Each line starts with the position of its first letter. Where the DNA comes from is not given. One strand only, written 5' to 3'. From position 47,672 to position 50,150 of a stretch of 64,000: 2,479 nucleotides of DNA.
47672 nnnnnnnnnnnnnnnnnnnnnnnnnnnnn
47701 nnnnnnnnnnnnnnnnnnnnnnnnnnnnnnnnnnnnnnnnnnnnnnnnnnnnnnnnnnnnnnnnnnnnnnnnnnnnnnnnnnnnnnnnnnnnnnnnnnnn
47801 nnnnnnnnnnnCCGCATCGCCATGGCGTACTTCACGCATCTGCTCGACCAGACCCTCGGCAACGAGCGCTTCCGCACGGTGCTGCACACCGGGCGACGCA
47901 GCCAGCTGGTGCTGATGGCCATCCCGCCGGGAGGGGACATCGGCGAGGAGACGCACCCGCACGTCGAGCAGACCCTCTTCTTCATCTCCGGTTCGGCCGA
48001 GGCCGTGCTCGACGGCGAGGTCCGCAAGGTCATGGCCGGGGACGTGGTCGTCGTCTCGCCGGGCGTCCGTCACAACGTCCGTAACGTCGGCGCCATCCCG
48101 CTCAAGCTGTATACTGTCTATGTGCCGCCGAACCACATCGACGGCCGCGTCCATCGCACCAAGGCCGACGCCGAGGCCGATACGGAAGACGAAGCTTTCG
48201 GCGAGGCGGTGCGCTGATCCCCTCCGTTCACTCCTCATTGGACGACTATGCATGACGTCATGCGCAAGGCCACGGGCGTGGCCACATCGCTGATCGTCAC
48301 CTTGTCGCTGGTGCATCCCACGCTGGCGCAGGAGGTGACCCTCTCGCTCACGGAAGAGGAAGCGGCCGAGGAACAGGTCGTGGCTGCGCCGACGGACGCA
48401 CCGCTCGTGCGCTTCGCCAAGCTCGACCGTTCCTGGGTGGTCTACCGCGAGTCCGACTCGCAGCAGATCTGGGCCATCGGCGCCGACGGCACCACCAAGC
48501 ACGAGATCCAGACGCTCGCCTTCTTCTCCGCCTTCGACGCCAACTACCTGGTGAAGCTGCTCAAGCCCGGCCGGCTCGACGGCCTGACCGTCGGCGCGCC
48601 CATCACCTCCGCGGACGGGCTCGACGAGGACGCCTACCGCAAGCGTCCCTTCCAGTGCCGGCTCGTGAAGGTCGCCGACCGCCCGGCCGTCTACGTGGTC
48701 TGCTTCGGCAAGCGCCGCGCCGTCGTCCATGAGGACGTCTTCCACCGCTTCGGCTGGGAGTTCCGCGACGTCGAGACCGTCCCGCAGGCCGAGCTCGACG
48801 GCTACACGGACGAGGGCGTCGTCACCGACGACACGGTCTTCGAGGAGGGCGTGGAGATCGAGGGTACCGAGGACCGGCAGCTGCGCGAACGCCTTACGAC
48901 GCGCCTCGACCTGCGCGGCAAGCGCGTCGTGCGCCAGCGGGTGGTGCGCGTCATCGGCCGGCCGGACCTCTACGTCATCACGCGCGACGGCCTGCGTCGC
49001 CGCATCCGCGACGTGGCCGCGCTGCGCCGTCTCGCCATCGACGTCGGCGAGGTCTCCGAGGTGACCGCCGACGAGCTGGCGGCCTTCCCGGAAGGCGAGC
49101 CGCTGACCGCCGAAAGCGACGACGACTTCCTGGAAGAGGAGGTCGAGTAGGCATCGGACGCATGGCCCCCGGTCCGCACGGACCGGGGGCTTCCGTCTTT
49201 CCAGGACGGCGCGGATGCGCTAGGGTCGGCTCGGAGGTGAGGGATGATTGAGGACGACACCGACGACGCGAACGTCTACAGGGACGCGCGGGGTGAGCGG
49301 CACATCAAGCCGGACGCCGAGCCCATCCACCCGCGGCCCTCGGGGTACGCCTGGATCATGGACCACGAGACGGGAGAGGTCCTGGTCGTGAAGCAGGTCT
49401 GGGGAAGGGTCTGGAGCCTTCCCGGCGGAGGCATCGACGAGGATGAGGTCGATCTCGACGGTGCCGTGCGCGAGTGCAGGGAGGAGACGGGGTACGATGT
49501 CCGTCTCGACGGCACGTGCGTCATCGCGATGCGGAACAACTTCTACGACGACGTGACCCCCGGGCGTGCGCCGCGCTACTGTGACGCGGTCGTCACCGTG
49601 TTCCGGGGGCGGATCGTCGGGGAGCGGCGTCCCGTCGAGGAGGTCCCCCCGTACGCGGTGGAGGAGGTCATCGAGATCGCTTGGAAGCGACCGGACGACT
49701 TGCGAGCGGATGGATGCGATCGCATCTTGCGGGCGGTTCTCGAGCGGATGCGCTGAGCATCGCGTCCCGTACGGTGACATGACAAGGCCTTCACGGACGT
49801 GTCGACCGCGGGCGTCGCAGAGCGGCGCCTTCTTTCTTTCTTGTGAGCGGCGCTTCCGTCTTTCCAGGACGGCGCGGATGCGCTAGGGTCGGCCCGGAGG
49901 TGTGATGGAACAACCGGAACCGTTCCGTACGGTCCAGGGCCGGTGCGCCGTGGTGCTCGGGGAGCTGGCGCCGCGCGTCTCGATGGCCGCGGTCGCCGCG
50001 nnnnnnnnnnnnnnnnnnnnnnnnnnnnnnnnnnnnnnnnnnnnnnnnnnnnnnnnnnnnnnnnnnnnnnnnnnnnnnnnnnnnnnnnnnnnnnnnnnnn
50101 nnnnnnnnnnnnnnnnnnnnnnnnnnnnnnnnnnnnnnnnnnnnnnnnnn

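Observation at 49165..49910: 52-nt promoter and leader module duplicated upstream of two adjacent genes (Nudix hydrolase and cytoplasmic NlpC/P60)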

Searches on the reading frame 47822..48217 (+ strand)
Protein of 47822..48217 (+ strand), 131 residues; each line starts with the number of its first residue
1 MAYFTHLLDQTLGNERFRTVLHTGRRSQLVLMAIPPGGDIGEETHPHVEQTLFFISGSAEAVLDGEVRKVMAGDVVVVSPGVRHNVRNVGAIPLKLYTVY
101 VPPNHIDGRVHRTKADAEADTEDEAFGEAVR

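Call 8: search_protein_families(library=pfam, proteins=[window:47822-48217:+], max_evalue=0.01)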
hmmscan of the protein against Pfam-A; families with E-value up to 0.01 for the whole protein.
window:47822-48217:+ (131 aa): 5 families
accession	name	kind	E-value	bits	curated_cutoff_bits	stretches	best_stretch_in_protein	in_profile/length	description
PF07883.17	Cupin_2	-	1e-15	57.6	27.2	1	31-100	2-70/70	Cupin domain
PF01050.24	MannoseP_isomer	-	2.1e-06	28.4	23.6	1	19-100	20-101/116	Mannose-6-phosphate isomerase C-terminal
PF02311.25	AraC_binding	-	0.00012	22.3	21.1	1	52-118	27-93/135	AraC-like ligand binding domain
PF05899.18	Cupin_3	-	0.00097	19.2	23.5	1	47-83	24-61/74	EutQ-like cupin domain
PF00190.28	Cupin_1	-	0.0015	18.5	22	1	30-99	36-112/151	Cupin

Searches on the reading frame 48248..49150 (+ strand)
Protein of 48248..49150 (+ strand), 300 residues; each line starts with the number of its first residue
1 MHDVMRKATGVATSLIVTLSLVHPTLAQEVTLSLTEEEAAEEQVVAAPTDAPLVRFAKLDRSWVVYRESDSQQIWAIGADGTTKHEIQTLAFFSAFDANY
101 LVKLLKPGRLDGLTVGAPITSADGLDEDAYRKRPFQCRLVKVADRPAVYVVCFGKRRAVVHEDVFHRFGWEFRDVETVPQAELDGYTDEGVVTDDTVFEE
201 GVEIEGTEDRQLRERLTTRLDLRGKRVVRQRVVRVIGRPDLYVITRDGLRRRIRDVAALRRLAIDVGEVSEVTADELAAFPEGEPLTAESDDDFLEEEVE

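Call 8: search_protein_families(library=pfam, proteins=[window:48248-49150:+], max_evalue=0.01)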
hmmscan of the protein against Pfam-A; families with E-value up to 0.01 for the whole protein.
window:48248-49150:+ (300 aa): 0 families

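Call 47: find_encoding_contigs(protein=window:48248-49150:+, flank=3000, max_places=10)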
Protein window:48248-49150:+ (300 aa): 4 contigs read that carry it; 4 places shown.
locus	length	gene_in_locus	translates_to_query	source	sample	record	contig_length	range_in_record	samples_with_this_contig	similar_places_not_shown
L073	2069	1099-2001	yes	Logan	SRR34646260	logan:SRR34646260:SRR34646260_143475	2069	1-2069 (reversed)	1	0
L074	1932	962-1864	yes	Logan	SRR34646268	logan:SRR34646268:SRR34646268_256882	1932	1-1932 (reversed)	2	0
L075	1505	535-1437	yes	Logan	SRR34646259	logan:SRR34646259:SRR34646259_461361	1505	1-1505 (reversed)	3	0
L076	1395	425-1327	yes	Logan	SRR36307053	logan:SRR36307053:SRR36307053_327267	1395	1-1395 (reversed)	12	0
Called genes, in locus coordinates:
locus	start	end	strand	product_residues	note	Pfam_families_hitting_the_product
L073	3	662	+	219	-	?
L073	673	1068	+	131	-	PF01050:MannoseP_isomer (weak), PF07883:Cupin_2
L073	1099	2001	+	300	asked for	-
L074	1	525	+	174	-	?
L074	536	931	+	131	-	PF01050:MannoseP_isomer (weak), PF07883:Cupin_2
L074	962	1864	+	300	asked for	-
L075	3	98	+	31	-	?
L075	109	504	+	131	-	PF01050:MannoseP_isomer (weak), PF07883:Cupin_2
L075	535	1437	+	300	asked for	-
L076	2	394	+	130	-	?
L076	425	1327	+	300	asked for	-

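Call 48: search_protein_families(library=ncbifam, proteins=[window:48248-49150:+], max_evalue=0.01)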
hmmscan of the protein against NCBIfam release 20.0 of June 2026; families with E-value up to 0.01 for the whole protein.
window:48248-49150:+ (300 aa): 0 families

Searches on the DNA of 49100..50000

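Call 32: search_rna_families(source=window, start=49100, end=50000, threshold=evalue, max_evalue=10)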
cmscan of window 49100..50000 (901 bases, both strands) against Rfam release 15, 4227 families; matches with E-value up to 10: 5.
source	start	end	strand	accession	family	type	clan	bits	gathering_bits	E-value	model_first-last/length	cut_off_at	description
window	49163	49193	-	RF03451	mir-3188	Gene; miRNA;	-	17.4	93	7.5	1-86/86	no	mir-3188 microRNA precursor family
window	49166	49192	-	RF00627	P15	Gene;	-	15.9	70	1.1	91-119/119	no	Pseudomonas sRNA P15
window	49166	49189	+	RF02399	NsiR1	Gene; sRNA;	-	15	39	4.7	25-52/60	no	Nitrogen stress-induced RNA 1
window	49780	49845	+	RF00519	suhB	Gene; sRNA;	CL00108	14.8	41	3.5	1-77/77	no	Makes More Granules Regulator RNA (mmgR)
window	49519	49553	-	RF02939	COG2908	Cis-reg;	-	12.8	58.7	5.3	1-45/45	no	COG2908 RNA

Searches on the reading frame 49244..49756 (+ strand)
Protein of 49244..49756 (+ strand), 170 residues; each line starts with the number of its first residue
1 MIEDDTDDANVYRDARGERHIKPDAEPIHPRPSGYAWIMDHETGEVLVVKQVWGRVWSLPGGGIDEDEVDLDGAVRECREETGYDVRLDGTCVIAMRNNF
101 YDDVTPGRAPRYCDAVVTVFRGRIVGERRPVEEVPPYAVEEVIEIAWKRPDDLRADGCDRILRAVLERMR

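Call 8: search_protein_families(library=pfam, proteins=[window:49244-49756:+], max_evalue=0.01)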
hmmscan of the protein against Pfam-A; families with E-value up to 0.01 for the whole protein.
window:49244-49756:+ (170 aa): 1 family
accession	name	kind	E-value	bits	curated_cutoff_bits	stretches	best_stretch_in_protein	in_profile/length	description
PF00293.34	NUDIX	-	5.7e-16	59.2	21.1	1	38-155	9-121/134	NUDIX domain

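Call 11: find_encoding_contigs(protein=window:49244-49756:+, flank=10000, max_places=10)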
Protein window:49244-49756:+ (170 aa): 1 contig read that carries it; 1 place shown.
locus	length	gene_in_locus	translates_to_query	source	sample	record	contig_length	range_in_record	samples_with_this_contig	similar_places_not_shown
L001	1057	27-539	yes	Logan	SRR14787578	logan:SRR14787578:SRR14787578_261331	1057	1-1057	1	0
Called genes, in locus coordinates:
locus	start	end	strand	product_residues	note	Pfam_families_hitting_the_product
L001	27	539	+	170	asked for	PF00293:NUDIX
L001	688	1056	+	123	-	?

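Call 48: search_protein_families(library=ncbifam, proteins=[window:49244-49756:+], max_evalue=0.01)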
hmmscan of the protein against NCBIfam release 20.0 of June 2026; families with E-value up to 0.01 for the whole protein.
window:49244-49756:+ (170 aa): 17 families
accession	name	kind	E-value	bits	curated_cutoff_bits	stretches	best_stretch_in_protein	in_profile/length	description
NF052459.1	OxoGTPPhMutT1Mycb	equivalog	2.5e-06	26.8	475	1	41-93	15-66/292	8-oxo-(d)GTP phosphatase MutT1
NF041652.1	Nud_hyd_Dein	equivalog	1.6e-05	25.2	200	1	45-88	26-76/152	Nudix hydrolase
NF001938.0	PRK00714.1-5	equivalog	1.9e-05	24.1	116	1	54-85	44-75/172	RNA pyrophosphohydrolase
NF001937.0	PRK00714.1-4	equivalog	3.6e-05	23.4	139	1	37-86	13-62/161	RNA pyrophosphohydrolase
NF006530.0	PRK08999.1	equivalog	8.9e-05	21.7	245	1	50-98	28-75/315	Nudix family hydrolase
NF003791.0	PRK05379.2-3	equivalog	0.00021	20.6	409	1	43-88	212-260/340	bifunctional nicotinamide-nucleotide adenylyltransferase/Nudix hydroxylase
NF003788.0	PRK05379.1-5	equivalog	0.00055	19.3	354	1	43-87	223-270/351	bifunctional nicotinamide-nucleotide adenylyltransferase/Nudix hydroxylase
NF006961.0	PRK09438.1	equivalog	0.0016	17.9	103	1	53-116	30-93/151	dihydroneopterin triphosphate diphosphatase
NF001936.0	PRK00714.1-3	equivalog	0.002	18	118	1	46-85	25-65/155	RNA pyrophosphohydrolase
NF003787.0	PRK05379.1-4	equivalog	0.0025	16.8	449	1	44-85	219-263/346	bifunctional nicotinamide-nucleotide adenylyltransferase/Nudix hydroxylase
NF001934.0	PRK00714.1-1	equivalog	0.0026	17.2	241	1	40-86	16-62/176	RNA pyrophosphohydrolase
NF003786.0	PRK05379.1-2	equivalog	0.0032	16.7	397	1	53-86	240-274/354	bifunctional nicotinamide-nucleotide adenylyltransferase/Nudix hydroxylase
NF012016.0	PRK15472.1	equivalog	0.0034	17.1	95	0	51-96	27-72/141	nucleoside triphosphatase NudI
TIGR02705.1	nudix_YtkD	equivalog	0.004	16.7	154.4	1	36-86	27-76/156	RNA deprotection pyrophosphohydrolase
NF003790.0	PRK05379.2-2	equivalog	0.0069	15.5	403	1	42-111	226-295/354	bifunctional nicotinamide mononucleotide adenylyltransferase/ADP-ribose pyrophosphatase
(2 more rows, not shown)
